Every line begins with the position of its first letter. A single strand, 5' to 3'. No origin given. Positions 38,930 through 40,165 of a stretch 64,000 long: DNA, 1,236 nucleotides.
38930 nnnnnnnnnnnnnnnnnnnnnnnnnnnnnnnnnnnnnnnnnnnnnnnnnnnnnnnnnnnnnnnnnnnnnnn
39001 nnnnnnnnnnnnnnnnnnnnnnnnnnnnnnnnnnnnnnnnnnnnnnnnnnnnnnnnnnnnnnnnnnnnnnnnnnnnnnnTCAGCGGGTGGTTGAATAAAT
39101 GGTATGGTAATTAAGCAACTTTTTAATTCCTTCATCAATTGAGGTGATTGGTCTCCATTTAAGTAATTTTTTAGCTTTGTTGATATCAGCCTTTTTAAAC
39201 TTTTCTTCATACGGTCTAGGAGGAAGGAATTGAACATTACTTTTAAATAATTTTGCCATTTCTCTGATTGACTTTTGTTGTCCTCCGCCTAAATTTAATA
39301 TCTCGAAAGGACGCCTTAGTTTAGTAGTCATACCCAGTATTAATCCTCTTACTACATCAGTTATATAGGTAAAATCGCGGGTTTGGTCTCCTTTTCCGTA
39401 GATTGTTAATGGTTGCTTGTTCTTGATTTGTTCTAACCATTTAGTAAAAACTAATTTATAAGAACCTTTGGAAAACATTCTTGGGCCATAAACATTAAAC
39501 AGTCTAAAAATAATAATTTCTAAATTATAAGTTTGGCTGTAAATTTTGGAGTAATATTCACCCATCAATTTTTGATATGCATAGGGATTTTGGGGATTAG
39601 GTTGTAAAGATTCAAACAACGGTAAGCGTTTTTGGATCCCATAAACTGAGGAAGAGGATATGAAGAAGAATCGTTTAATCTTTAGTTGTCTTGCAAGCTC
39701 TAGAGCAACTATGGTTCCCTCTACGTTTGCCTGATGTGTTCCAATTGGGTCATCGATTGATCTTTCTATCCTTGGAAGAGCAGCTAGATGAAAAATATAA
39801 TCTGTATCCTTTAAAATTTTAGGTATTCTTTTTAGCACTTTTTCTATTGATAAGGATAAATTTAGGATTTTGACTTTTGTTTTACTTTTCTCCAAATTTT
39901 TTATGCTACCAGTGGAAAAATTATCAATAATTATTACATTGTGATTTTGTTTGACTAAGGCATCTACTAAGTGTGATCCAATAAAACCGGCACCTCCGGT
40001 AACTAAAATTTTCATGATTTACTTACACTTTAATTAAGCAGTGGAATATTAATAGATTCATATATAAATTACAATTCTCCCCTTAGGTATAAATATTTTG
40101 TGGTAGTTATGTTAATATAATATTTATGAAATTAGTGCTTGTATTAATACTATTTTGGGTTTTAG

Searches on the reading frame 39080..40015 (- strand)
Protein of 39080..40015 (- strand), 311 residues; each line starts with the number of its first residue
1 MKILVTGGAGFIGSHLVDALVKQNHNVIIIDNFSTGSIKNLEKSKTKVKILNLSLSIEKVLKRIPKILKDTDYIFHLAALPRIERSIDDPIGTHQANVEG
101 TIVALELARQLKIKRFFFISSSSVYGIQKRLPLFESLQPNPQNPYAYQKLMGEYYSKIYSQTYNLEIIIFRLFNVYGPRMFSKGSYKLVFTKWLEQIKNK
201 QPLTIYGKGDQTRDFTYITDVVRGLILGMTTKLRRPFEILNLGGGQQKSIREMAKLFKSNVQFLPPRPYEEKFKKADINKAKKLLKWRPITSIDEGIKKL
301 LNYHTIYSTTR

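Call 23: search_protein_families(library=pfam, proteins=[window:39080-40015:-], max_evalue=0.0001)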
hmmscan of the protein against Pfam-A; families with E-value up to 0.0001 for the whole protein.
window:39080-40015:- (311 aa): 7 families
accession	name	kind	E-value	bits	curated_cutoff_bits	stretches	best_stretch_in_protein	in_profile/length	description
PF01370.27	Epimerase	-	7.2e-60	202.8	20.9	1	3-243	1-240/240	NAD dependent epimerase/dehydratase family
PF16363.11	GDP_Man_Dehyd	-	3e-56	191.7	27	1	4-299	1-331/332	GDP-mannose 4,6 dehydratase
PF01073.25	3Beta_HSD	-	3e-17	63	22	1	4-229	1-229/280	3-beta hydroxysteroid dehydrogenase/isomerase family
PF07993.18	NAD_binding_4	-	1e-16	61.3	20.1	1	66-177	84-209/258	Male sterility protein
PF02719.21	Polysacc_synt_2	-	1.1e-16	61.3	20.2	1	3-257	1-243/293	Polysaccharide biosynthesis protein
PF04321.23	RmlD_sub_bind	-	4.5e-13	49.4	27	1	1-262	1-232/287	RmlD substrate binding domain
PF13460.12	NAD_binding_10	-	2.9e-06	27.7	27.2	1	7-131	1-109/184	NAD(P)H-binding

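Call 33: search_protein_families(library=ncbifam, proteins=[window:39080-40015:-], max_evalue=1e-8)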
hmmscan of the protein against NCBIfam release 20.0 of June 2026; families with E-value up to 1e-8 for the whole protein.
window:39080-40015:- (311 aa): 23 families
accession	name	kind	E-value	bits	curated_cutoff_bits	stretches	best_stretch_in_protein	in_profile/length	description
NF011728.1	PRK15181.1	equivalog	1.2e-49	169.2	760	1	3-304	18-337/348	Vi polysaccharide biosynthesis UDP-N-acetylglucosaminuronic acid C-4 epimerase TviC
TIGR01179.1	galE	equivalog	6.4e-46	156.7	262.3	1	2-302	1-323/332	UDP-glucose 4-epimerase GalE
TIGR01181.1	dTDP_gluc_dehyt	equivalog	3e-42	144.8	365.1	1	2-304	1-311/321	dTDP-glucose 4,6-dehydratase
TIGR04180.1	EDH_00030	hypoth_equivalog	1.6e-40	139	475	1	3-261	1-256/297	NAD-dependent 4,6-dehydratase LegB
TIGR02197.1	heptose_epim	equivalog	2.3e-40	138.7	274.6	1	3-302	1-311/316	ADP-glyceromanno-heptose 6-epimerase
NF007490.0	PRK10084.1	subfamily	1.2e-31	110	649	1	1-304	1-334/361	dTDP-glucose 4,6-dehydratase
NF007956.0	PRK10675.1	subfamily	3.5e-31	108.6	394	1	1-298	1-323/338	UDP-glucose 4-epimerase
NF007582.0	PRK10217.1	equivalog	1.2e-25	90.3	698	1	2-248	3-257/355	dTDP-glucose 4,6-dehydratase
NF008360.0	PRK11150.1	equivalog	4e-21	75.5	452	1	3-256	2-249/310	ADP-glyceromanno-heptose 6-epimerase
TIGR01472.1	gmd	equivalog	1.9e-19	70.1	415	1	3-255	3-262/342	GDP-mannose 4,6-dehydratase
NF043036.1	ErythonDh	equivalog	2.3e-19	69.7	325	1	1-168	1-172/321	D-erythronate dehydrogenase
NF008872.0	PRK11908.1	equivalog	5.2e-19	68.5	294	1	1-274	2-282/349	bifunctional UDP-4-keto-pentose/UDP-xylose synthase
TIGR02622.1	CDP_4_6_dhtase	equivalog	1.2e-16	60.8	278.45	1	2-307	6-334/352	CDP-glucose 4,6-dehydratase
NF005998.1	PRK08125.1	equivalog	3.7e-15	55.3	777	1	2-259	317-583/649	bifunctional UDP-4-amino-4-deoxy-L-arabinose formyltransferase/UDP-glucuronic acid oxidase ArnA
NF047922.1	GDPFucSynFcl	equivalog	1.5e-14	54.2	500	1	106-302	90-299/308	GDP-L-fucose synthase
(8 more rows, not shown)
